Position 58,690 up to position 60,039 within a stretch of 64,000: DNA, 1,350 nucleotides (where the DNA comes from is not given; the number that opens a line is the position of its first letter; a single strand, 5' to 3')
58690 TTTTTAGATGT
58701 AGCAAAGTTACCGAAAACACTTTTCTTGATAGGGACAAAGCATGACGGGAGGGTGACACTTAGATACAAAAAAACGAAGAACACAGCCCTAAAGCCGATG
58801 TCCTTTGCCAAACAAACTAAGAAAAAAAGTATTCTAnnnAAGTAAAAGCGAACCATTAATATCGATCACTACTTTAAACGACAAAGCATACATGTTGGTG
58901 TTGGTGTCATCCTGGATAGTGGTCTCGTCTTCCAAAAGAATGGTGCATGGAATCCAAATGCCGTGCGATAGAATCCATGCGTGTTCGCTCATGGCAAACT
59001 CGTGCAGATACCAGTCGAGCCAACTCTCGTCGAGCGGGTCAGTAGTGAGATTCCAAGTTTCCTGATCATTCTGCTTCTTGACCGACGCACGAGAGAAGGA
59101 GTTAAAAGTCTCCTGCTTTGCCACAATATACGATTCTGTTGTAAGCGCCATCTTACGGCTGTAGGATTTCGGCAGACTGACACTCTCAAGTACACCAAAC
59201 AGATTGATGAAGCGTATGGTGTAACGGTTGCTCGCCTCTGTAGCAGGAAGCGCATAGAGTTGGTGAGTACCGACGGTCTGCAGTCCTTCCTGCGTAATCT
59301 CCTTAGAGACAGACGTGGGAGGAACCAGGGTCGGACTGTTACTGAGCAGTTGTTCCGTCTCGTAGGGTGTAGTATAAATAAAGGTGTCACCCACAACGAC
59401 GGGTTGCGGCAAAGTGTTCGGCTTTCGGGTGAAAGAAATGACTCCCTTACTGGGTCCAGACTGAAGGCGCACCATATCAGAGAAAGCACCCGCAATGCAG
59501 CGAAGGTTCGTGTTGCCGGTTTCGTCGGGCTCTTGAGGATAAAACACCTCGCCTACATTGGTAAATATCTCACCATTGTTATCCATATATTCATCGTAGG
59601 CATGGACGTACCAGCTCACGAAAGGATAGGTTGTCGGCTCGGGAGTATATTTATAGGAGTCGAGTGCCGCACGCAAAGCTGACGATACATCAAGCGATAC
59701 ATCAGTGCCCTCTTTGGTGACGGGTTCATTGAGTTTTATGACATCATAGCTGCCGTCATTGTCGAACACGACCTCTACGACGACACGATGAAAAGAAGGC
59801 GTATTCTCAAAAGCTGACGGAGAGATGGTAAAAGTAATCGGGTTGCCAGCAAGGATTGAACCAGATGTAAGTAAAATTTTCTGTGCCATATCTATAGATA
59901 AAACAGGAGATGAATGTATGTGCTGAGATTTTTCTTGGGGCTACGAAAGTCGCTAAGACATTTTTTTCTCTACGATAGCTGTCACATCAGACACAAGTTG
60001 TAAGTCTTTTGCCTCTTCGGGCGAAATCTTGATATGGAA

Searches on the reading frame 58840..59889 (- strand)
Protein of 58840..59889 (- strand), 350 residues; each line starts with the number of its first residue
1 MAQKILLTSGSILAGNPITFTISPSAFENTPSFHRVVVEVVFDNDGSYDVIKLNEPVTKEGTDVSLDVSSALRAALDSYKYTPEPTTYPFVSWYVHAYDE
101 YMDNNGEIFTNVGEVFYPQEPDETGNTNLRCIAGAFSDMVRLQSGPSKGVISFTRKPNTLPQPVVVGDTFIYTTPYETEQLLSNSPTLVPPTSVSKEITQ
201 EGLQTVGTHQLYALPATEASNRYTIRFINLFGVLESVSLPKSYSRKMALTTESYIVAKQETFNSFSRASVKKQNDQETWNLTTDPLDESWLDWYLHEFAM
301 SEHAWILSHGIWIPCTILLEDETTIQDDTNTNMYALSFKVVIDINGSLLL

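Call 8: search_protein_families(library=phrogs, proteins=[window:58840-59889:-], max_evalue=0.01)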
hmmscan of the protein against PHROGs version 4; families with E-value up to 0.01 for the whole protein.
window:58840-59889:- (350 aa): 0 families

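Call 9: search_protein_families(library=pfam, proteins=[window:58840-59889:-], max_evalue=0.01)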
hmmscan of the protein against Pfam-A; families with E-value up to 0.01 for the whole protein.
window:58840-59889:- (350 aa): 0 families

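Call 32: find_homologous_proteins(query=window:58840-59889:-, max_evalue=0.001)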
Query window:58840-59889:- (350 aa): 555 proteins with E <= 0.001 among 3546 candidates; the best 120 are listed.
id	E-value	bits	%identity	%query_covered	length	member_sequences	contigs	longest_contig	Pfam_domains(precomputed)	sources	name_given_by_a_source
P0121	6.0e-227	770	97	100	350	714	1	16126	-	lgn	-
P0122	1.9e-203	693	88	100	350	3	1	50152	-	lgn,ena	-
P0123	4.3e-202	689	86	100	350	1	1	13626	-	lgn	-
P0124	4.5e-191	653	81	100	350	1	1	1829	-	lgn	-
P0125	9.3e-189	645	80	100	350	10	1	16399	-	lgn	-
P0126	6.0e-187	639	79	100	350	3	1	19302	-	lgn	-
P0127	1.2e-137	477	60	100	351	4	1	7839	-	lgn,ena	-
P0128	1.1e-136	474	59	100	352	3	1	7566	-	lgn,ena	-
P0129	1.6e-136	473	60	100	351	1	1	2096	-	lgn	-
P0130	4.6e-136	472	59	100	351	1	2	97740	-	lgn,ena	-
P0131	1.0e-134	467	59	100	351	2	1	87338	-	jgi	-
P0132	1.6e-133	463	59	100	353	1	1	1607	-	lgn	-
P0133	3.9e-132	459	58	100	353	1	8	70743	-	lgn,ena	-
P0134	4.2e-132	459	59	100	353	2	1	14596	-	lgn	-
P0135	4.5e-132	459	59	100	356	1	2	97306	-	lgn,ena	-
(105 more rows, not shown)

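Call 36: search_solved_structures(query=A3, max_evalue=1)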
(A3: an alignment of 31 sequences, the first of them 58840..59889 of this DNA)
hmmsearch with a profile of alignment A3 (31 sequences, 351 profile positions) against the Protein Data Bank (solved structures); distinct sequences matched with E-value up to 1: 6.
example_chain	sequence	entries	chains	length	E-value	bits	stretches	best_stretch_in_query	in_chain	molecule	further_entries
4g5a_A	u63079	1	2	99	0.35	13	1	276-322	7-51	Uncharacterized protein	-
3axj_A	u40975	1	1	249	0.67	12.1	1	95-178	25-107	GM27569p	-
3riu_A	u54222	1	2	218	0.71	12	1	96-178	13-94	Translin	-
2qva_A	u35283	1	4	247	0.73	12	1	95-178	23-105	GM27569p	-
2qrx_A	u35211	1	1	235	0.85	11.7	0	96-178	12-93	GM27569p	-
4dg7_A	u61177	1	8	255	0.94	11.6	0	95-178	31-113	GM27569p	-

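Call 45: predict_structure(alignment_id=A3)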
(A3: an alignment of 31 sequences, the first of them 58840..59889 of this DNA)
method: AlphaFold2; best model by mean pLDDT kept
length: 350 residues; sequences in the alignment: 31
mean_pLDDT: 61.5   pTM: 0.54
mean pLDDT of the five models: 61.5, 59.4, 47.2, 44.4, 43.7
residues with pLDDT >= 90: 3; 70-90: 132; 50-70: 116; < 50: 99
segments of 3 or more residues with pLDDT < 50: 10-16, 44-56, 77-91, 122-147, 184-188, 255-275, 344-350
pLDDT, mean of each block of 10 residues (from residue 1): 63 52 68 69 44 46 65 51 37 67 78 66 39 31 39 76 87 72 50 79 86 88 77 76 56 45 27 51 81 79 71 68 55 72 43
secondary structure, 60 per line:
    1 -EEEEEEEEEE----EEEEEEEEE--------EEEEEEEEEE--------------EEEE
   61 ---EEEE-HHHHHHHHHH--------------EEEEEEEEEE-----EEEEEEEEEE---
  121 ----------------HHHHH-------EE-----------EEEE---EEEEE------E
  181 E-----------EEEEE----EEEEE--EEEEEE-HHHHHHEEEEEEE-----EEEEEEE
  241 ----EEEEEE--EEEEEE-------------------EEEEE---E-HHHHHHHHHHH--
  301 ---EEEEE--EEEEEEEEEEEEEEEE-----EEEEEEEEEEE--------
elements in order: E2-11 E16-24 E33-42 E57-60 E64-67 H69-78 E93-102 E108-117 H137-141 E162-165 E169-173 E193-197 E202-206 E209-214 H216-221 E222-228 E234-240 E245-250 E253-258 E278-282 H288-298 E304-308 E311-326 E332-342
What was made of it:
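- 58837..59889 (-): g350, a phage-specific all-beta (Ig/FN3-like sandwich) protein; not enzyme-like. AF2 model with pLDDT 61.5 (call 45).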

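Call 49: fold_search(model_id=the predicted structure, library=pdb)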
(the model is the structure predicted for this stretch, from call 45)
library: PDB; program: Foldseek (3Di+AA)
matches with E <= 10: 974; with E <= 0.001: 3
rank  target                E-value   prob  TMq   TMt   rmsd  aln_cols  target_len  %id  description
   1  3t4a_A                5.5e-04  0.90  0.24  0.15  19.3       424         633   10  Structure of a truncated form of Staphylococcal Complement Inhibitor B bound to human C3c at 3.4 Angstrom resolution (released 2011-11-23)
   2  7tv9_A                8.9e-04  0.77  0.21  0.13  19.5       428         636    8  HUMAN COMPLEMENT COMPONENT C3B IN COMPLEX WITH APL-1030 (released 2022-03-30)
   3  8uin_G                9.9e-04  0.72  0.23  0.14  24.3       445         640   11  Structure of the C3bBb-albicin complex (released 2024-05-08)
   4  2qki_A                1.2e-03  0.72  0.23  0.15  23.9       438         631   10  Human C3c in complex with the inhibitor compstatin (released 2007-08-14)
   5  2win_A                1.5e-03  0.82  0.23  0.15  18.8       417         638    9  C3 convertase (C3bBb) stabilized by SCIN (released 2009-06-09)
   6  2a74_D                1.7e-03  0.72  0.22  0.14  19.2       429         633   10  Human Complement Component C3c (released 2005-09-27)
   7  8enu_G                2.0e-03  0.69  0.24  0.15  23.9       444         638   10  Structure of the C3bB proconvertase in complex with lufaxin (released 2023-08-09)
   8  9u61_C                2.2e-03  0.57  0.22  0.14  24.3       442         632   11  CP/MBL pathways C3 convertase C4b2a and C3 complex (released 2026-01-14)
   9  7qiv_A                3.2e-03  0.69  0.23  0.14  19.4       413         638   10  Structure of human C3b in complex with the EWE nanobody (released 2022-02-16)
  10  3g6j_A                3.6e-03  0.72  0.24  0.15  18.9       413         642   10  C3b in complex with a C3b specific Fab (released 2009-03-10)
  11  8ovb_A                4.3e-03  0.69  0.24  0.15  19.6       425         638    9  Human Complement C3b in complex with Trypanosoma brucei ISG65. (released 2024-02-14)
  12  2a74_A                4.7e-03  0.63  0.23  0.14  19.1       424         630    9  Human Complement Component C3c (released 2005-09-27)
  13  6ehg_A                5.0e-03  0.57  0.24  0.15  23.9       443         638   10  complement component C3b in complex with a nanobody (released 2018-02-14)
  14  5fo7_A                6.6e-03  0.60  0.23  0.14  19.2       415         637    9  Crystal Structure of Human Complement C3b at 2.8 Angstrom resolution (released 2016-04-06)
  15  8oq3_A                6.6e-03  0.60  0.24  0.07  19.8       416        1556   10  Structure of methylamine treated human complement C3 (released 2024-02-21)
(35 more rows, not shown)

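Call 100: fold_search(model_id=the predicted structure, library=viral)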
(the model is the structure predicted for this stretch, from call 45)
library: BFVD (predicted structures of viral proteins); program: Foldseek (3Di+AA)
matches with E <= 10: 965; with E <= 0.001: 79
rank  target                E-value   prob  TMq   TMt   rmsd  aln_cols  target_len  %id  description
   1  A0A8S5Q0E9            6.8e-33  1.00  0.57  0.57  13.1       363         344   44  Uncharacterized protein [Siphoviridae sp. ctMOb8]
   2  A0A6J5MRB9            2.0e-12  1.00  0.43  0.41  16.7       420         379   15  Uncharacterized protein [uncultured Caudovirales phage]
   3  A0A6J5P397            2.7e-12  1.00  0.35  0.27  21.7       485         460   11  Uncharacterized protein [uncultured Caudovirales phage]
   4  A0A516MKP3            5.8e-12  1.00  0.43  0.35  16.6       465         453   10  (no name in the UniProt tables at hand)
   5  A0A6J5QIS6            8.0e-12  1.00  0.45  0.39  17.1       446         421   13  Uncharacterized protein [uncultured Caudovirales phage]
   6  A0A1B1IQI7            1.2e-11  1.00  0.49  0.43  14.2       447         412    9  (no name in the UniProt tables at hand)
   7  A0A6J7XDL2            1.6e-11  1.00  0.42  0.37  17.1       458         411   12  Uncharacterized protein [uncultured Caudovirales phage]
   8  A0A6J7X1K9            4.7e-11  1.00  0.37  0.24  19.1       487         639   13  Uncharacterized protein [uncultured Caudovirales phage]
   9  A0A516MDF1            5.6e-11  1.00  0.23  0.18  25.4       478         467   12  (no name in the UniProt tables at hand)
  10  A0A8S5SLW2            8.5e-11  1.00  0.39  0.41  15.1       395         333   13  Uncharacterized protein [Siphoviridae sp. ct3ka12]
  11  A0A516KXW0            1.0e-10  1.00  0.41  0.36  15.2       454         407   13  (no name in the UniProt tables at hand)
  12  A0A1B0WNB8            2.1e-10  1.00  0.41  0.29  15.6       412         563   11  Uncharacterized protein [Flavobacterium phage 23T]
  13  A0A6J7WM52            3.7e-10  1.00  0.45  0.42  17.1       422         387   13  Uncharacterized protein [uncultured Caudovirales phage]
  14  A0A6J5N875            7.4e-10  1.00  0.47  0.36  18.1       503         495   12  Uncharacterized protein [uncultured Caudovirales phage]
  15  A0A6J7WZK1            8.7e-10  1.00  0.43  0.38  17.4       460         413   10  Uncharacterized protein [uncultured Caudovirales phage]
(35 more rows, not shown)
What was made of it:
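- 58837..59889 (-): Foldseek matches PDB beta-sandwich arrays (call 49) and many uncharacterised phage proteins in BFVD (call 100).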
